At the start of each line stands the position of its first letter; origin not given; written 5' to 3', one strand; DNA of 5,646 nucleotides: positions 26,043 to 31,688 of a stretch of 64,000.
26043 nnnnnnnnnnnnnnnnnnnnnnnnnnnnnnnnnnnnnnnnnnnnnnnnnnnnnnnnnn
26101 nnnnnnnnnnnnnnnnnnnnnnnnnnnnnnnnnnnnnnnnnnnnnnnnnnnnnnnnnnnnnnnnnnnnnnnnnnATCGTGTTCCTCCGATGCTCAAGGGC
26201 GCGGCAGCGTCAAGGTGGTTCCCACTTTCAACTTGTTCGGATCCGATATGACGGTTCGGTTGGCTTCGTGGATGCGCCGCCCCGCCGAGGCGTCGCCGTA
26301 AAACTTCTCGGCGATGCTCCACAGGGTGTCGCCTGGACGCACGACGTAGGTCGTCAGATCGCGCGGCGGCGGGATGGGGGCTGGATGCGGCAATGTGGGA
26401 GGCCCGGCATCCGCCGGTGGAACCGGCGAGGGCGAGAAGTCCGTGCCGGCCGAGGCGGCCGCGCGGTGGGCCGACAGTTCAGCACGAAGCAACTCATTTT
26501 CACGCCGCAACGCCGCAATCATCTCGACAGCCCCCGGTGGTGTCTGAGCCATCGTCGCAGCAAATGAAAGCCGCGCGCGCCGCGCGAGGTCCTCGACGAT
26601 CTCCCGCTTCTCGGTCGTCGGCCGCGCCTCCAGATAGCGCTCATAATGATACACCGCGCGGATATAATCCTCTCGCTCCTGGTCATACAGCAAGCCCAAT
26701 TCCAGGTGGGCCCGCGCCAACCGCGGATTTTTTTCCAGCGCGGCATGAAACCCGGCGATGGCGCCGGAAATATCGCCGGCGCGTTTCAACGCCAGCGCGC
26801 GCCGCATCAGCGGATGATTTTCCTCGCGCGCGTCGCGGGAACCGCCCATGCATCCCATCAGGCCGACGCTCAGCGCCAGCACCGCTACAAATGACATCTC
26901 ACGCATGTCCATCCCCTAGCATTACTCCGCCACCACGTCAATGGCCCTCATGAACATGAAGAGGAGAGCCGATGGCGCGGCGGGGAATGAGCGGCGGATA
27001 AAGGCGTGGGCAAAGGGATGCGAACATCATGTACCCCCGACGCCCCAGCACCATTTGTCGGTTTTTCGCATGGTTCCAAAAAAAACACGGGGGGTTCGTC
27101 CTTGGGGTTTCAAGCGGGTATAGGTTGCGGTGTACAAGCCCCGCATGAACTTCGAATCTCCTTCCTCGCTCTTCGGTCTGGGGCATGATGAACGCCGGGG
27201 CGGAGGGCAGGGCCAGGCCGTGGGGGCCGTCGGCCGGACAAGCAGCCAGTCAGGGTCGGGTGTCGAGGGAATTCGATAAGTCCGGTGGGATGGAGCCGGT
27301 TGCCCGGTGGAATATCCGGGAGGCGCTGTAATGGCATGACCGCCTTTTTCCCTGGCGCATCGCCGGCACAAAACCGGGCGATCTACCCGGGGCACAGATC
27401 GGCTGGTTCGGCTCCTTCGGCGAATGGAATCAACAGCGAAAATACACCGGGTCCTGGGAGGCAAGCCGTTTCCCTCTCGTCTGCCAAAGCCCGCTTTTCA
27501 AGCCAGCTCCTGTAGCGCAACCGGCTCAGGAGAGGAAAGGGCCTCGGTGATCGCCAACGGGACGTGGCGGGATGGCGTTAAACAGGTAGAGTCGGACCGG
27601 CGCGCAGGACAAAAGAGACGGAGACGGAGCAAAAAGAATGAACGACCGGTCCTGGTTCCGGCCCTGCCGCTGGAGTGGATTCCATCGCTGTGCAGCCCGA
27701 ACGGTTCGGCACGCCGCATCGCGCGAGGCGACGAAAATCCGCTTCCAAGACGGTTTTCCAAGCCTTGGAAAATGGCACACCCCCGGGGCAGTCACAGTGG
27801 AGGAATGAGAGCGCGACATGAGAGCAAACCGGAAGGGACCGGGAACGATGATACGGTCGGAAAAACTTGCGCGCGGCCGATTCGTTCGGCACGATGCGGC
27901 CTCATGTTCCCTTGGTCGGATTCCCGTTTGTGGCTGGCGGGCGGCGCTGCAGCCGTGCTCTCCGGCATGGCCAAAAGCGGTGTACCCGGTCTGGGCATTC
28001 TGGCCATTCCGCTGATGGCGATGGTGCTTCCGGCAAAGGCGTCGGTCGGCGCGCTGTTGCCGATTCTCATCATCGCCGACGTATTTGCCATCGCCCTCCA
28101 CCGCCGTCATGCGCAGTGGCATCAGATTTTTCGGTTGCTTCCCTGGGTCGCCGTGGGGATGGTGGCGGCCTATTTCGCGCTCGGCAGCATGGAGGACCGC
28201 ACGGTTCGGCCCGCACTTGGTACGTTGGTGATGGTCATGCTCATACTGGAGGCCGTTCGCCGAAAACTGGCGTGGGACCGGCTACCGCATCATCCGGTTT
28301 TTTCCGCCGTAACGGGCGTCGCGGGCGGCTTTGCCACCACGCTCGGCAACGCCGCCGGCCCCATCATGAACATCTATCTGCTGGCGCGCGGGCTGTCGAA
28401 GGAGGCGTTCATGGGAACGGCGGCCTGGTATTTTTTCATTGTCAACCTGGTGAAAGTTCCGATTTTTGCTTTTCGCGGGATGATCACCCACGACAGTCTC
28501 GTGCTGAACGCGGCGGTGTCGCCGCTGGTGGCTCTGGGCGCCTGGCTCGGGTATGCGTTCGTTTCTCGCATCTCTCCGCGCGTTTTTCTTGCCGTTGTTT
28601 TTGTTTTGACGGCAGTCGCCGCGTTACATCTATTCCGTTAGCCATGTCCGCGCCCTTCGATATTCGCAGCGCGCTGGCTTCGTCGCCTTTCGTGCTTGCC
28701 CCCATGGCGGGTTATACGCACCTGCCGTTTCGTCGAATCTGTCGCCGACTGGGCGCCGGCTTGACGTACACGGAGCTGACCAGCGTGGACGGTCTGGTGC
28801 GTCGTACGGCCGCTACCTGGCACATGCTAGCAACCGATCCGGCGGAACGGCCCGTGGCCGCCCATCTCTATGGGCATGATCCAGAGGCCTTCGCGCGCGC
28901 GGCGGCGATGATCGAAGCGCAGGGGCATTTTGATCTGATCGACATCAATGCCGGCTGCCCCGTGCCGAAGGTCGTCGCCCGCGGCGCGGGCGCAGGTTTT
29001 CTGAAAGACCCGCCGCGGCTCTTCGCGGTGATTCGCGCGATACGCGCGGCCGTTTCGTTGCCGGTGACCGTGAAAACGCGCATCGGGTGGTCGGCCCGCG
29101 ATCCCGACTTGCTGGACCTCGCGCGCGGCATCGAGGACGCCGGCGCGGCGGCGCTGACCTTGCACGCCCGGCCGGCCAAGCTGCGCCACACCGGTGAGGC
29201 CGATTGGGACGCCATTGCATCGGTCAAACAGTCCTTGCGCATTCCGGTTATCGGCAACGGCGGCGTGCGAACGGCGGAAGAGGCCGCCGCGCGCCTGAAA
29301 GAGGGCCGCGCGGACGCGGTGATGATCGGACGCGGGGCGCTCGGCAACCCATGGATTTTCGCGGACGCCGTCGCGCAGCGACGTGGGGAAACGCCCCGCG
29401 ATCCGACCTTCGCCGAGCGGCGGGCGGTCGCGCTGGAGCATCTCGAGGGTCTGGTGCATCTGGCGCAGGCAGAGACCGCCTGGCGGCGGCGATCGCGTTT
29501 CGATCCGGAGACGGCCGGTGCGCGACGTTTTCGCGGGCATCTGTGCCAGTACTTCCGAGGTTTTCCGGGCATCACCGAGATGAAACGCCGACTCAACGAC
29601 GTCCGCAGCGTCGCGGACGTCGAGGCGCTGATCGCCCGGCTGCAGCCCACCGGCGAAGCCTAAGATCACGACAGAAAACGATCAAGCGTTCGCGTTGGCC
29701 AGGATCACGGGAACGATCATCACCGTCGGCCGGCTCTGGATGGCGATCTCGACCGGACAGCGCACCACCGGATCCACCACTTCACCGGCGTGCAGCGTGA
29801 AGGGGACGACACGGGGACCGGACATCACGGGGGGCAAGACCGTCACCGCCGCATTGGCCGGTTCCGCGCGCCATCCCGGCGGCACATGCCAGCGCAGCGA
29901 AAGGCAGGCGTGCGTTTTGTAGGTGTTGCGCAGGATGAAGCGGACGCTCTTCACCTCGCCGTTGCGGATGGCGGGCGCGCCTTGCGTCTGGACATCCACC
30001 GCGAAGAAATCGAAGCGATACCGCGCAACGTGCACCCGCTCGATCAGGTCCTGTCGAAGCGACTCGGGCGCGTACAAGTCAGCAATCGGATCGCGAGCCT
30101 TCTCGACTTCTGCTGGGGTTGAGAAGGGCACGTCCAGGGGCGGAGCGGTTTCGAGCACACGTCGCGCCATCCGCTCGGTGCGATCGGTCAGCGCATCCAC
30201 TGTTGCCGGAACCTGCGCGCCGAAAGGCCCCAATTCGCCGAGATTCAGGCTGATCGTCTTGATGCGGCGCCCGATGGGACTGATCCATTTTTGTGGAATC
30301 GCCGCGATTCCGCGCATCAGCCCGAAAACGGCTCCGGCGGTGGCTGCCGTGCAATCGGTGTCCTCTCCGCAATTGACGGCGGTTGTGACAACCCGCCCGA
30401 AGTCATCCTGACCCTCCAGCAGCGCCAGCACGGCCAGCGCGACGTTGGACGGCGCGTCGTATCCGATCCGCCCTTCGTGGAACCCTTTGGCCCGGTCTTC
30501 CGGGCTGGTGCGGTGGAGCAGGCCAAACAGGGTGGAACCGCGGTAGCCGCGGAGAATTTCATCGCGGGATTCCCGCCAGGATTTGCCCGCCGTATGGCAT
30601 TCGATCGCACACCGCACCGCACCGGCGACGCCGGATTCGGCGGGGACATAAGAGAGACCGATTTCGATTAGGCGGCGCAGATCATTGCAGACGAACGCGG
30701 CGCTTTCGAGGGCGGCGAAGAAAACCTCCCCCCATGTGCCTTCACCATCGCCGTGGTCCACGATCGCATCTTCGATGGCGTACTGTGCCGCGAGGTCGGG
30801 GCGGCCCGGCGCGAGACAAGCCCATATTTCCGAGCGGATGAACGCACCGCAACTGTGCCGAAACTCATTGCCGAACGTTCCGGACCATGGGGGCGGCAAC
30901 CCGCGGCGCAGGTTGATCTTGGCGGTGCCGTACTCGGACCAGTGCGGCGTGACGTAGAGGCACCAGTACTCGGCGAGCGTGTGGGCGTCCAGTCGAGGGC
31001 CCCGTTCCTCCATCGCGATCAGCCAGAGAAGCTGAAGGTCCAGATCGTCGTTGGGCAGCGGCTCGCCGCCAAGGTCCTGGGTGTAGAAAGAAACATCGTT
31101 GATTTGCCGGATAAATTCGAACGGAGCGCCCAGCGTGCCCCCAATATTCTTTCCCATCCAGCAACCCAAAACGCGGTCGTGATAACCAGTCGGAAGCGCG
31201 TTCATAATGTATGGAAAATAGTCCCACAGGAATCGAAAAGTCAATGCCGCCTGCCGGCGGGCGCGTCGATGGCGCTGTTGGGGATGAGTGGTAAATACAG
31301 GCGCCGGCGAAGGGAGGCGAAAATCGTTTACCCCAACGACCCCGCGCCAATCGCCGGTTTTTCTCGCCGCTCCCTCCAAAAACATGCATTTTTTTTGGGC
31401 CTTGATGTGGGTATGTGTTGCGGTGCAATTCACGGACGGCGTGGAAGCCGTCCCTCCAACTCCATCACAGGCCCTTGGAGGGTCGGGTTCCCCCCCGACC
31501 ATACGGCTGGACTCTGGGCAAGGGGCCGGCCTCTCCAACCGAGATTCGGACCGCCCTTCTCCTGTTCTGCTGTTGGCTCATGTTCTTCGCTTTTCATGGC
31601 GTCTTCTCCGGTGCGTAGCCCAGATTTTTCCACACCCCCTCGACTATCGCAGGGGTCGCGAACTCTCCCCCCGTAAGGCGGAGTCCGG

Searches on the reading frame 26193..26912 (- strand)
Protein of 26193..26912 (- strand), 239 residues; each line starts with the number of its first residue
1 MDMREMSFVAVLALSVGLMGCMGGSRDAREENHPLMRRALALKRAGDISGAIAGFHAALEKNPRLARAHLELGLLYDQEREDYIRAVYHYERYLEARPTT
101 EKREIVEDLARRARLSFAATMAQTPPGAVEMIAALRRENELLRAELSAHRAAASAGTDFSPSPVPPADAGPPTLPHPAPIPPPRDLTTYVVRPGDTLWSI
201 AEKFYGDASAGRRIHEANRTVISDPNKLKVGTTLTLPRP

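Call 3: search_protein_families(library=pfam, proteins=[window:26193-26912:-], max_evalue=1)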
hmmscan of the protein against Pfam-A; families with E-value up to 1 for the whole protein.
window:26193-26912:- (239 aa): 18 families
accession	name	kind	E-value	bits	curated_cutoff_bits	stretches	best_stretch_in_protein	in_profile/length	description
PF01476.26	LysM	-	3.4e-09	37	20.9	1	189-237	1-43/43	LysM domain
PF13432.12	TPR_16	-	1.5e-05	25.7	32.7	1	37-98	2-62/65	Tetratricopeptide repeat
PF07719.23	TPR_2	-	0.00018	21.9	27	1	35-64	4-33/34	Tetratricopeptide repeat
PF13414.12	TPR_11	-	0.00047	20.2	26.8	1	42-76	4-38/42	TPR repeat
PF00515.34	TPR_1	-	0.00075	19.7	27.8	1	35-64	4-33/34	Tetratricopeptide repeat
PF13174.12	TPR_6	-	0.0027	18.7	26.3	0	35-63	3-31/33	Tetratricopeptide repeat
PF12808.12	Mto2_bdg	-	0.0035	18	22.3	1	124-151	23-50/52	Micro-tubular organiser Mto1 C-term Mto2-binding region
PF23457.1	LysM2_NFP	-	0.0038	17.7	36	1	187-237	6-54/56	NFP LysM2 domain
PF13428.12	TPR_14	-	0.0041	18.1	23.5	1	35-73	4-42/44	Tetratricopeptide repeat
PF23473.1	LysM3_LYK4_5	-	0.0042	17.6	29.3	1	186-219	2-32/48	LYK4/5 LysM3 domain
PF23472.1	LysM2_CERK1_LYK3_4_5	-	0.006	16.9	27.4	1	187-237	6-54/56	LYK3/4/5 LysM2 domain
PF05489.18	Phage_tail_X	-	0.017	15.2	22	1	194-237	8-52/60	Phage Tail Protein X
PF12180.13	EABR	-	0.024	14.7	25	1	75-89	16-30/34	TSG101 and ALIX binding domain of CEP55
PF14559.12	TPR_19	-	0.036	14.8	25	1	45-78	4-37/68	Tetratricopeptide repeat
PF24575.1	TPR_Slam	-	0.056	14.3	35.2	1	38-79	53-94/104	Surface lipoprotein assembly modifier, N-terminal TPR repeats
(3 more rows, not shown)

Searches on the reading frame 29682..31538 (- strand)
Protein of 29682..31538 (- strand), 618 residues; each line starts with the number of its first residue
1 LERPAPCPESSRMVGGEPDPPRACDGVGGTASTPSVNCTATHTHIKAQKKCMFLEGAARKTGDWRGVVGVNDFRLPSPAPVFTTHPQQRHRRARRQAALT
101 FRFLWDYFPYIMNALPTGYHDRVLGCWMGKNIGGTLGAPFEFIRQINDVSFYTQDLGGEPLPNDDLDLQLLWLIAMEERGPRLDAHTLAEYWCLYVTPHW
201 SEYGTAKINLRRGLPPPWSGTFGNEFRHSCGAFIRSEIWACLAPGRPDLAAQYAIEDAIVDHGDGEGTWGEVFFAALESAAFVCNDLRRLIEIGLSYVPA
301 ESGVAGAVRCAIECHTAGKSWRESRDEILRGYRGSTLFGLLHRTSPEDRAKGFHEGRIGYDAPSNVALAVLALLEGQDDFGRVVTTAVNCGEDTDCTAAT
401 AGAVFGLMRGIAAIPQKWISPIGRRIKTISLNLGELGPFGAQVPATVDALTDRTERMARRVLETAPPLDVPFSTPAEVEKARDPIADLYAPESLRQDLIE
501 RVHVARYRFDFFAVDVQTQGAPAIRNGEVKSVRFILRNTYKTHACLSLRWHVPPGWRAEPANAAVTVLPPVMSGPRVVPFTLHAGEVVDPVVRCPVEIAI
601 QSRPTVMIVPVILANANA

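Call 21: search_protein_families(library=pfam, proteins=[window:29682-31538:-], max_evalue=0.00001)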
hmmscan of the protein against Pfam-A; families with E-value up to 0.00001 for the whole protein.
window:29682-31538:- (618 aa): 1 family
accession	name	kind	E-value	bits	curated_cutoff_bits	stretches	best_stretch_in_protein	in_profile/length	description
PF03747.19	ADP_ribosyl_GH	-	1e-43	150.5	26.2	1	125-416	1-286/287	ADP-ribosylglycohydrolase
